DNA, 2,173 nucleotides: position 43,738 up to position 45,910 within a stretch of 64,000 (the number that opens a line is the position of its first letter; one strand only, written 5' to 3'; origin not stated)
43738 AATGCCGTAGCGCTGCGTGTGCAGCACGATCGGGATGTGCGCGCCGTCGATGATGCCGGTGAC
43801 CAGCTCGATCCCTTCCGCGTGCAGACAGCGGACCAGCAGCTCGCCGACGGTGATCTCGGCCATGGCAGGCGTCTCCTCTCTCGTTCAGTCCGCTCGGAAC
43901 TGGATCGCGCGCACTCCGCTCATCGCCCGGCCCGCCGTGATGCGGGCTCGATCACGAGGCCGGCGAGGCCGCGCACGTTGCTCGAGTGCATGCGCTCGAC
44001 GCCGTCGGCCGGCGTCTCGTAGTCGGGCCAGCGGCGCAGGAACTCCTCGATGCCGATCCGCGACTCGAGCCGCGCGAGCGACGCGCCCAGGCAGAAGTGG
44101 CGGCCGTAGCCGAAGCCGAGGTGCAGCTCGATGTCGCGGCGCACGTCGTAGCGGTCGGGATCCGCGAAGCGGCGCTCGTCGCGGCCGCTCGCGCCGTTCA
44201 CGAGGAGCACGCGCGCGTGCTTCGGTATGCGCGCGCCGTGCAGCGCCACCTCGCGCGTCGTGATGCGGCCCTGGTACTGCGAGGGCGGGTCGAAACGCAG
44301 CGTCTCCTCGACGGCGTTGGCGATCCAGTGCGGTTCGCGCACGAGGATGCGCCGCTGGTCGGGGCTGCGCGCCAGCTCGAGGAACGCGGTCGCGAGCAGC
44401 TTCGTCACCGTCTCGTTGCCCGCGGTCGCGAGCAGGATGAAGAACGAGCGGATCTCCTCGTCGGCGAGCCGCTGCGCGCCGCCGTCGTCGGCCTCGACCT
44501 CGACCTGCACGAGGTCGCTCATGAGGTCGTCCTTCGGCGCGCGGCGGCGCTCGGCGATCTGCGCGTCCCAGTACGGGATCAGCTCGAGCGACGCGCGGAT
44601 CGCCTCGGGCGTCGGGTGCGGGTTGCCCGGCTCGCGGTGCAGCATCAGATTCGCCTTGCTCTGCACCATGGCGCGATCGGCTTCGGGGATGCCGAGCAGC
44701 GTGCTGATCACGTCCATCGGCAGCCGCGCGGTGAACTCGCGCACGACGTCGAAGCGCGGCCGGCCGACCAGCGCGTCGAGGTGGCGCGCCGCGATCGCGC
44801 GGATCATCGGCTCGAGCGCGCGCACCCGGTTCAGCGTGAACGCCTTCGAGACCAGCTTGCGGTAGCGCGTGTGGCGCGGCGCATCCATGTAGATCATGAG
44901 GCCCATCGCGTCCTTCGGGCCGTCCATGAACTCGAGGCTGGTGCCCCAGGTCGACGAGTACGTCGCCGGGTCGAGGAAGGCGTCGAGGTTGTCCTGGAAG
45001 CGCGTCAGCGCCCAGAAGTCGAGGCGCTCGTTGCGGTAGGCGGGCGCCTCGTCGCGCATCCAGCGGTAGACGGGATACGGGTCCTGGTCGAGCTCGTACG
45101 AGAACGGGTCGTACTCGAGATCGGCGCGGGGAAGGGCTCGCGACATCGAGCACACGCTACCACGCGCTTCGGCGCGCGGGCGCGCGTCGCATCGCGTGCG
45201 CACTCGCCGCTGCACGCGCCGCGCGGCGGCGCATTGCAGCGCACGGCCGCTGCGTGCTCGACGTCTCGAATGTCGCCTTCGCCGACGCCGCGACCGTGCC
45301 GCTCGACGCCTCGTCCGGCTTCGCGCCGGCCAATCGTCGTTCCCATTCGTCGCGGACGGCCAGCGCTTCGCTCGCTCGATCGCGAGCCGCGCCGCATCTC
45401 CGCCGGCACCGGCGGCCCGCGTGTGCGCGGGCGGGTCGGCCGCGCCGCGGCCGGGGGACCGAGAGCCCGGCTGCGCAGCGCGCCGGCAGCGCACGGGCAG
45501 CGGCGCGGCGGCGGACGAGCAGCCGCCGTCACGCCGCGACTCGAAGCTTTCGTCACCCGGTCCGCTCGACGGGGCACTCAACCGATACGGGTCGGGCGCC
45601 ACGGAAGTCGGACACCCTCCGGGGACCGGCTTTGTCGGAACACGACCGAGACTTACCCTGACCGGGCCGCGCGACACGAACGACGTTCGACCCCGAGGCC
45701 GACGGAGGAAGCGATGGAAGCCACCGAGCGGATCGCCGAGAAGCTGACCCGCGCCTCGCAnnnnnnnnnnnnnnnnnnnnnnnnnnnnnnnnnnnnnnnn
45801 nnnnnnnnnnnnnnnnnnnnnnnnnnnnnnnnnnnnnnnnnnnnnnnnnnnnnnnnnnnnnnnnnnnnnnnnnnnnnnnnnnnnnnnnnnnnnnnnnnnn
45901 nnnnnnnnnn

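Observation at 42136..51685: Carrier-protein-centred oxidative tailoring cluster (A-domain, ACP, di-iron oxygenase, FAD monooxygenase, P450, deacetylase, acyltransferase-like, ThDP enzyme)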

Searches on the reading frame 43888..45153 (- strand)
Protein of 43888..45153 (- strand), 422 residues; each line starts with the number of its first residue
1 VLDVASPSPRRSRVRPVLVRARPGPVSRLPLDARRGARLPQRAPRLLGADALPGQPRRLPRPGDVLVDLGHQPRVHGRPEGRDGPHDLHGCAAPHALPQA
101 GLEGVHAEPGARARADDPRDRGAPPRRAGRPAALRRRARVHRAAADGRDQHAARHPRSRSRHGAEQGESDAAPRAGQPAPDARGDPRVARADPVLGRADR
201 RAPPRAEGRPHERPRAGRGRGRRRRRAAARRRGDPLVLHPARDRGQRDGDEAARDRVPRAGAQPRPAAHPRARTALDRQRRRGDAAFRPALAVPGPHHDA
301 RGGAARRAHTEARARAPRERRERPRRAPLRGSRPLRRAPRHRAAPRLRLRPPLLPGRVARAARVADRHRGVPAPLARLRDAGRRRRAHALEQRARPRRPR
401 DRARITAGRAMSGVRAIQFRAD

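Call 7: search_protein_families(library=pfam, proteins=[window:43888-45153:-], max_evalue=0.01)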
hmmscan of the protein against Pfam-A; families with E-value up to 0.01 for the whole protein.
window:43888-45153:- (422 aa): 0 families

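Call 9: search_protein_families(library=ncbifam, proteins=[window:43923-45146:-], max_evalue=0.001)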
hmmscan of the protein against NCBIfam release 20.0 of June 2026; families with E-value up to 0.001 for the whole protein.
window:43923-45146:- (408 aa): 9 families
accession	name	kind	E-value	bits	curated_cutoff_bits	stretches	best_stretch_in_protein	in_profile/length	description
NF041177.1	Cyp119_Thmprot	equivalog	9.3e-48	162.8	680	1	83-375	67-342/368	cytochrome P450 Cyp119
TIGR04538.1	P450_cycloAA_1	subfamily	1.4e-41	142.6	500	1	15-375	3-368/395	cytochrome P450, cyclodipeptide synthase-associated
TIGR04515.1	P450_rel_GT_act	subfamily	1.1e-39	136.9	343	1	20-396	30-382/386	P450-derived glycosyltransferase activator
NF041802.1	P450_SolI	exception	9.3e-37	126.5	850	1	84-395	109-416/424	solanimycin biosynthesis cytochrome P450 SolI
TIGR04458.1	CYP450_TxtE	equivalog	2.3e-33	115.4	500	1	21-377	11-379/403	4-nitrotryptophan synthase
NF045816.1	PentlenlactSyn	equivalog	1e-32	113.4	700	1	89-377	88-370/396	pentalenolactone synthase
NF050147.1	aminopyruv_ApyO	equivalog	6.4e-19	67.9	525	1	87-360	83-380/444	RiPP biosynthesis cytochrome P450 ApyO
NF045812.1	PentlenOxigase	equivalog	1.1e-14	54.2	800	1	197-374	209-410/444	pentalenene oxygenase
NF051859.1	AlbFlvMonOxTrpSyn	equivalog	6.9e-12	44.7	700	1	186-337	216-382/457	bifunctional albaflavenone monooxygenase/terpene synthase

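Call 10: search_protein_families(library=pfam, proteins=[window:43923-45146:-], max_evalue=0.001)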
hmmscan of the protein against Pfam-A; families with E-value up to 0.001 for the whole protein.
window:43923-45146:- (408 aa): 1 family
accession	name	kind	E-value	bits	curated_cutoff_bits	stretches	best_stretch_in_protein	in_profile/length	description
PF00067.27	p450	-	3.6e-26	92.4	22.8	1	84-373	87-432/462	Cytochrome P450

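Call 52: find_homologous_proteins(query=window:43923-45146:-, max_evalue=1e-30)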
Query window:43923-45146:- (408 aa): 6089 proteins with E <= 1e-30 among 8000 candidates; the best 120 are listed.
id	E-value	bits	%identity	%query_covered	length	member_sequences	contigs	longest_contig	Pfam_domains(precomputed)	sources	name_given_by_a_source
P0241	3.7e-272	920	100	100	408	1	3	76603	PF00067.28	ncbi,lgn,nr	ncbi:MAG: cytochrome P450 [Proteobacteria bacterium]|nr:MAG: cytochrome P450 [Pseudomonadota bacteri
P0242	1.7e-238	810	88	99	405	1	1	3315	PF00067.28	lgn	-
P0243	2.6e-233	792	85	98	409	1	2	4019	PF00067.28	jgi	-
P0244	8.3e-233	791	88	98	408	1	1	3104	PF00067.28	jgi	jgi:cytochrome P450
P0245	6.6e-232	788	86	99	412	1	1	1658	PF00067.28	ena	-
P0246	4.9e-230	782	86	98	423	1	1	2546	PF00067.28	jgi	jgi:cytochrome P450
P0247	6.6e-230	781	85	99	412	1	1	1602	PF00067.28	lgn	-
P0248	2.2e-229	780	86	98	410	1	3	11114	PF00067.28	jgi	jgi:cytochrome P450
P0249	2.8e-229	779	85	98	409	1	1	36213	PF00067.28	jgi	jgi:cytochrome P450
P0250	7.6e-229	778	86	98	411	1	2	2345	PF00067.28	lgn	-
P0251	1.9e-228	776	85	97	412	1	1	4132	PF00067.28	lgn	-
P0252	4.4e-228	775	84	97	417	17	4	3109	PF00067.28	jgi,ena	jgi:cytochrome P450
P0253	4.5e-228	775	85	98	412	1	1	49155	PF00067.28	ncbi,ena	-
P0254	1.1e-227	774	85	98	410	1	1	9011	PF00067.28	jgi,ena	-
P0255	3.6e-227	772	85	97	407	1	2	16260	PF00067.28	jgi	jgi:cytochrome P450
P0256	2.5e-225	766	84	97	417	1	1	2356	PF00067.28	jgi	jgi:cytochrome P450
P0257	2.9e-225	766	83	97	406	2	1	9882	PF00067.28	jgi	jgi:cytochrome P450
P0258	1.1e-222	757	84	97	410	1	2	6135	PF00067.28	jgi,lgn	jgi:cytochrome P450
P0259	1.8e-222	757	82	98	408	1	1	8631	PF00067.28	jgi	jgi:cytochrome P450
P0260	2.5e-221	753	83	97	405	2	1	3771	PF00067.28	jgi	jgi:cytochrome P450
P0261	1.4e-220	751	82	97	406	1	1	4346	PF00067.28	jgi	jgi:cytochrome P450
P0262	1.0e-219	748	82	97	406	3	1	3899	PF00067.28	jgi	-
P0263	1.3e-217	741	87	92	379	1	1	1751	PF00067.28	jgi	jgi:cytochrome P450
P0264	5.6e-217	739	82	97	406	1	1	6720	PF00067.28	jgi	jgi:cytochrome P450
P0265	3.3e-216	736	82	97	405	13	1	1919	PF00067.28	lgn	-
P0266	1.5e-211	721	80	97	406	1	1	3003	PF00067.28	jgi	jgi:cytochrome P450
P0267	2.0e-211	720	80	97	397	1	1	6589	PF00067.28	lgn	-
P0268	8.2e-210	715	80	97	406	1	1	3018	PF00067.28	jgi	jgi:cytochrome P450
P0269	2.7e-206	704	77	97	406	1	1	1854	PF00067.28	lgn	-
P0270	2.1e-205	701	79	96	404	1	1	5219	PF00067.28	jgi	jgi:cytochrome P450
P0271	4.9e-205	699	77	98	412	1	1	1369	PF00067.28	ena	-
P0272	7.1e-205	699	77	98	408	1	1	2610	PF00067.28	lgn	-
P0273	1.5e-204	698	78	97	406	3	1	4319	PF00067.28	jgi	jgi:cytochrome P450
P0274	1.9e-204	697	77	98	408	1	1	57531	PF00067.28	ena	-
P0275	2.6e-204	697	77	98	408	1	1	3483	PF00067.28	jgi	jgi:cytochrome P450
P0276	2.7e-204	697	77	98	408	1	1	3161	PF00067.28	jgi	jgi:cytochrome P450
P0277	2.1e-203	694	77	98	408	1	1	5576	PF00067.28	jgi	jgi:cytochrome P450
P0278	3.5e-203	693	77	98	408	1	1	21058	PF00067.28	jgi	-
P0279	5.6e-203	693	76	98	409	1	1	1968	PF00067.28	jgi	jgi:cytochrome P450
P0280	6.5e-203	692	75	97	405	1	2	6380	PF00067.28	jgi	jgi:cytochrome P450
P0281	4.6e-202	690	82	90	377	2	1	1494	PF00067.28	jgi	jgi:cytochrome P450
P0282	5.7e-202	689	74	99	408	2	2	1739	PF00067.28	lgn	-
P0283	8.2e-202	689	78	96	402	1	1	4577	PF00067.28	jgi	jgi:cytochrome P450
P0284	7.7e-200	682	73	99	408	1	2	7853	PF00067.28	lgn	-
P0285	3.0e-199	680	76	96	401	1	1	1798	PF00067.28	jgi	jgi:cytochrome P450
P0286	2.0e-198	678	75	96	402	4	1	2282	PF00067.28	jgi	jgi:cytochrome P450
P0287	2.1e-198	678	76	96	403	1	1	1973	PF00067.28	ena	-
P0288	1.4e-197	675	75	98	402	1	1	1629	PF00067.28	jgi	jgi:cytochrome P450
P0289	3.0e-197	674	74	98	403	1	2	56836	PF00067.28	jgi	jgi:cytochrome P450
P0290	3.7e-197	673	75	97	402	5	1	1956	PF00067.28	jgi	jgi:cytochrome P450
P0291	1.1e-196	672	76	96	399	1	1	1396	PF00067.28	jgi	jgi:cytochrome P450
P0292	2.9e-196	670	75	97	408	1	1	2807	PF00067.28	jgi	jgi:cytochrome P450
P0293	1.1e-195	669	75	97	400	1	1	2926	PF00067.28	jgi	jgi:cytochrome P450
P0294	1.4e-195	668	73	98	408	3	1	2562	PF00067.28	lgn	-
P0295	2.8e-195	667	74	96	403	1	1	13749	PF00067.28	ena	-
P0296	4.7e-195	666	75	97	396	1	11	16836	PF00067.28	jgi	jgi:cytochrome P450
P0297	5.1e-195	666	76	96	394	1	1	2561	PF00067.28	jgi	jgi:cytochrome P450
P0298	2.4e-194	664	76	96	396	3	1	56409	PF00067.28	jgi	jgi:cytochrome P450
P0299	2.7e-194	664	76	96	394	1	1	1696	PF00067.28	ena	-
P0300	4.3e-194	663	75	97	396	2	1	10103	PF00067.28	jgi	jgi:cytochrome P450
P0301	4.4e-194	663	75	96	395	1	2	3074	PF00067.28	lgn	-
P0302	5.0e-194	663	73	98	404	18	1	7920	PF00067.28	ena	-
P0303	5.8e-194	663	76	96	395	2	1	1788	PF00067.28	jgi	jgi:cytochrome P450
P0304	9.7e-194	662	76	96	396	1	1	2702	PF00067.28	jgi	jgi:cytochrome P450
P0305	1.2e-193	662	75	96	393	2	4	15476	PF00067.28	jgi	jgi:cytochrome P450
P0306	1.3e-193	662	76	96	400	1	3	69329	PF00067.28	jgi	jgi:cytochrome P450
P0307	3.4e-193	660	76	96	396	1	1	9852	PF00067.28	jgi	jgi:cytochrome P450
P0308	7.3e-193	659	74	96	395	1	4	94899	PF00067.28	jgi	jgi:cytochrome P450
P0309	1.2e-192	659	76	95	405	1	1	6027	PF00067.28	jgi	jgi:cytochrome P450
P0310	1.7e-192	658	74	97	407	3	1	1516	PF00067.28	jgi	-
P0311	1.9e-192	658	74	97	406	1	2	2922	PF00067.28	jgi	jgi:cytochrome P450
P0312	4.3e-192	657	75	96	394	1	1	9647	PF00067.28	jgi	jgi:cytochrome P450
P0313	5.2e-192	656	74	97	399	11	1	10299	PF00067.28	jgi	jgi:cytochrome P450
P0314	5.5e-192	656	74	96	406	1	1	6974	PF00067.28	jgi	jgi:cytochrome P450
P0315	6.3e-192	656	73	96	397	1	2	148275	PF00067.28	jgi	jgi:cytochrome P450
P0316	9.1e-192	656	75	96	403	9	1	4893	PF00067.28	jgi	jgi:cytochrome P450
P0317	1.0e-191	655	75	96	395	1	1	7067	PF00067.28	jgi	jgi:cytochrome P450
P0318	1.4e-191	655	75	96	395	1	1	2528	PF00067.28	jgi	jgi:cytochrome P450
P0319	3.4e-191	654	75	96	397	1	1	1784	PF00067.28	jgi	jgi:cytochrome P450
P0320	5.1e-191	653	74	96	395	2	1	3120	PF00067.28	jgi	-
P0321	7.1e-191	653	73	96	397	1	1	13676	PF00067.28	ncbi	-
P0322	1.1e-190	652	73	97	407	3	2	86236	PF00067.28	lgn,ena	-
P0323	1.2e-190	652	74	96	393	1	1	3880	PF00067.28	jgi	jgi:cytochrome P450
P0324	1.2e-190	652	74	97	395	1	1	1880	PF00067.28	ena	-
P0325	1.6e-190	652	73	98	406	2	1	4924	PF00067.28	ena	-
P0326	1.7e-190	651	74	97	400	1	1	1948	PF00067.28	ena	-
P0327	2.0e-190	651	74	97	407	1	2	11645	PF00067.28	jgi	jgi:cytochrome P450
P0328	2.4e-190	651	73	97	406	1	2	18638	PF00067.28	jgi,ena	jgi:cytochrome P450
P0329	2.9e-190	651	73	96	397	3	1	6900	PF00067.28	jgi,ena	jgi:cytochrome P450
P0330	3.7e-190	650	75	96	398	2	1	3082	PF00067.28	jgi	jgi:cytochrome P450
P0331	3.8e-190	650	73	97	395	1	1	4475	PF00067.28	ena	-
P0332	4.5e-190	650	73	97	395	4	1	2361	PF00067.28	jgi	-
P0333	4.5e-190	650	74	96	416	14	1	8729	PF00067.28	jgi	-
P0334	6.1e-190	650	72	98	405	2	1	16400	PF00067.28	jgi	jgi:cytochrome P450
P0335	8.8e-190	649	73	97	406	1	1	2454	PF00067.28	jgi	jgi:cytochrome P450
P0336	1.6e-189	648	74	96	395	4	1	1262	PF00067.28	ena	-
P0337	1.8e-189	648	72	97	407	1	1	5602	PF00067.28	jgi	jgi:cytochrome P450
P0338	4.8e-189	647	73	97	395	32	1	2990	PF00067.28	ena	-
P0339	6.1e-189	646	72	98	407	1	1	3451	PF00067.28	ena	-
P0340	6.5e-189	646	74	96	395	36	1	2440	PF00067.28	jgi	jgi:cytochrome P450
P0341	7.8e-189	646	74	96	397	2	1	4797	PF00067.28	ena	-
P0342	9.3e-189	646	73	97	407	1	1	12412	PF00067.28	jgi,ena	-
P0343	1.5e-188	645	72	96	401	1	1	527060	PF00067.28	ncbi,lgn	ncbi:MAG: cytochrome P450 [Myxococcota bacterium]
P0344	2.8e-188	644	74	96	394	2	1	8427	PF00067.28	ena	-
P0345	2.9e-188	644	74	96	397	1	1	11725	PF00067.28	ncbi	-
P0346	3.7e-188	644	73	96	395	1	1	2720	PF00067.28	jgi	jgi:cytochrome P450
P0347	1.5e-187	642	73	97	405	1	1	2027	PF00067.28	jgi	jgi:cytochrome P450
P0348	1.7e-187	642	72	98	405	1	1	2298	PF00067.28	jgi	jgi:cytochrome P450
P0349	1.0e-186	639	72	98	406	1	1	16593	PF00067.28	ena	-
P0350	1.6e-186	638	71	97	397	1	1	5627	PF00067.28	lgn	-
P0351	2.6e-186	638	72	96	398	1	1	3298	PF00067.28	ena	-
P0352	2.8e-186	638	73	96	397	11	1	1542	PF00067.28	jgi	jgi:cytochrome P450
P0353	3.5e-186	637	71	96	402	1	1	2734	PF00067.28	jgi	jgi:cytochrome P450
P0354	6.3e-186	636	72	98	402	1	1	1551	PF00067.28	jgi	jgi:cytochrome P450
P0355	1.1e-185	636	72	98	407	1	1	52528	PF00067.28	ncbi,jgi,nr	ncbi:MAG TPA: cytochrome P450 [Myxococcota bacterium]|nr:cytochrome P450 [Myxococcota bacterium]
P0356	1.2e-185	636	72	98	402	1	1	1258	PF00067.28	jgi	jgi:cytochrome P450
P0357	3.6e-185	634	73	98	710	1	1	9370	PF12228.15,PF00067.28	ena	-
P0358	3.7e-185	634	70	99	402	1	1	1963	PF00067.28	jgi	jgi:cytochrome P450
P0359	6.8e-185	633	71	96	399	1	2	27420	PF00067.28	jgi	jgi:cytochrome P450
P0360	7.2e-185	633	72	96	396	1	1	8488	PF00067.28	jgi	jgi:cytochrome P450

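Call 53: find_encoding_contigs(protein=P0253, flank=9000, max_places=1)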
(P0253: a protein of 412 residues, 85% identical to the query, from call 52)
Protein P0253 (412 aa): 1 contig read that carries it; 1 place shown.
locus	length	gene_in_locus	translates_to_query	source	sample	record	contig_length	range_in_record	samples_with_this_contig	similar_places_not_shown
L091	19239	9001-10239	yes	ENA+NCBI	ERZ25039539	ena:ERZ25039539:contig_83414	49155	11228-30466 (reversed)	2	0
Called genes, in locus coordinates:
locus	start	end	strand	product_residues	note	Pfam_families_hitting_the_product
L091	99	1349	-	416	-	PF00083:Sugar_tr (weak), PF07690:MFS_1, PF00083:Sugar_tr, PF07690:MFS_1, PF12832:MFS_1_like (weak)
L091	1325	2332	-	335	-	PF01180:DHO_dh, PF01207:Dus (faint)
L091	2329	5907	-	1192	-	PF01855:POR_N, PF17147:PFOR_II, PF01558:POR, PF10371:EKR, PF12838:Fer4_7, PF13183:Fer4_8, PF13237:Fer4_10, PF13484:Fer4_16, +9 more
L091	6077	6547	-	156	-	PF00034:Cytochrom_C (weak), PF13442:Cytochrome_CBB3 (weak)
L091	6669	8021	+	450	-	PF00067:p450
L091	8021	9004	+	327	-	PF00355:Rieske, PF19298:KshA_C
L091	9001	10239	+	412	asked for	PF00067:p450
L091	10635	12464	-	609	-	PF01839:FG-GAP (weak), PF13517:FG-GAP_3 (faint), PF01839:FG-GAP (weak)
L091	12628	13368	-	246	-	PF01925:TauE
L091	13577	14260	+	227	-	PF00034:Cytochrom_C, PF13442:Cytochrome_CBB3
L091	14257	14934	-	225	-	-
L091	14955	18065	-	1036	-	PF00873:ACR_tran, PF03176:MMPL (weak)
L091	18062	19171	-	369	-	PF25917:BSH_RND, PF25954:Beta-barrel_RND_2, PF25989:YknX_C, PF25975:CzcB_C (weak)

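Call 54: find_encoding_contigs(protein=P0249, flank=9000, max_places=1)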
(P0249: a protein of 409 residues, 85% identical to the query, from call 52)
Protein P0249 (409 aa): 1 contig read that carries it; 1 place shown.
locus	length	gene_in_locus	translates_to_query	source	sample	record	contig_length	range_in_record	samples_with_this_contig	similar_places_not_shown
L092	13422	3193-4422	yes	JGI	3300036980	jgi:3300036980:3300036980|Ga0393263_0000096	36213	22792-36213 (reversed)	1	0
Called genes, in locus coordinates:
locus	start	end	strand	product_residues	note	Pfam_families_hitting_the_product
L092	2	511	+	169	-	?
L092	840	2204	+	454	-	PF00067:p450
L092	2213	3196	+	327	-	PF00355:Rieske, PF19298:KshA_C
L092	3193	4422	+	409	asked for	PF00067:p450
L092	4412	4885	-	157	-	-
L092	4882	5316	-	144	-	PF01124:MAPEG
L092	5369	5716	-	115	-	-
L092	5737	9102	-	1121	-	PF12773:DZR, PF13240:Zn_Ribbon_1 (weak), PF00211:Guanylate_cyc, PF13191:AAA_16, PF13424:TPR_12 (faint)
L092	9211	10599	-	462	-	-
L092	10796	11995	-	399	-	PF02353:CMAS, PF08241:Methyltransf_11 (weak), PF08242:Methyltransf_12 (weak), PF13649:Methyltransf_25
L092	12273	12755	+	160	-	PF01590:GAF, PF13185:GAF_2, PF13492:GAF_3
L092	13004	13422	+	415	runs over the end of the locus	PF12706:Lactamase_B_2, PF00072:Response_reg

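Call 56: find_encoding_contigs(protein=P0241, flank=10000, max_places=3)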
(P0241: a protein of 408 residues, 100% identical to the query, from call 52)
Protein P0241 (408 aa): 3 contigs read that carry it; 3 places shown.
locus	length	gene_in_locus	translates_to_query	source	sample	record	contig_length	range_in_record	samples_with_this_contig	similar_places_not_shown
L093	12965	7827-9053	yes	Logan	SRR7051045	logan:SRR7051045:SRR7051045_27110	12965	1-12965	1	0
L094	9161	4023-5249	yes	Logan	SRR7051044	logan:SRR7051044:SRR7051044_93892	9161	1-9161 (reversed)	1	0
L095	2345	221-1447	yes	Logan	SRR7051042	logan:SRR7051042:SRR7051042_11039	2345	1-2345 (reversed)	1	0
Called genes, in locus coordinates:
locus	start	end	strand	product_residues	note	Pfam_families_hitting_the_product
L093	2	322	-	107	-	?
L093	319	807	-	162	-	-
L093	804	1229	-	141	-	-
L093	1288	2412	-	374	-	-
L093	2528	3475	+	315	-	PF01522:Polysacc_deac_1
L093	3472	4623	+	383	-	PF01494:FAD_binding_3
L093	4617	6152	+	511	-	PF00501:AMP-binding, PF13193:AMP-binding_C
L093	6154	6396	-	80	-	-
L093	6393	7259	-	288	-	PF11583:AurF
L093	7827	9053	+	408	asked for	PF00067:p450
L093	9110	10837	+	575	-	PF02776:TPP_enzyme_N, PF00205:TPP_enzyme_M, PF02775:TPP_enzyme_C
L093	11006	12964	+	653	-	?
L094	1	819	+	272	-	?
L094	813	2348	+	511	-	PF00501:AMP-binding, PF13193:AMP-binding_C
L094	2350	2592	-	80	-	-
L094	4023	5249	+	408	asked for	PF00067:p450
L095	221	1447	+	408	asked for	PF00067:p450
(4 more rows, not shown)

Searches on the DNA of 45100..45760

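Call 81: search_rna_families(source=window, start=45100, end=45760, threshold=evalue, max_evalue=1)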
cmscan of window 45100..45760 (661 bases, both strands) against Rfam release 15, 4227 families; matches with E-value up to 1: 0.
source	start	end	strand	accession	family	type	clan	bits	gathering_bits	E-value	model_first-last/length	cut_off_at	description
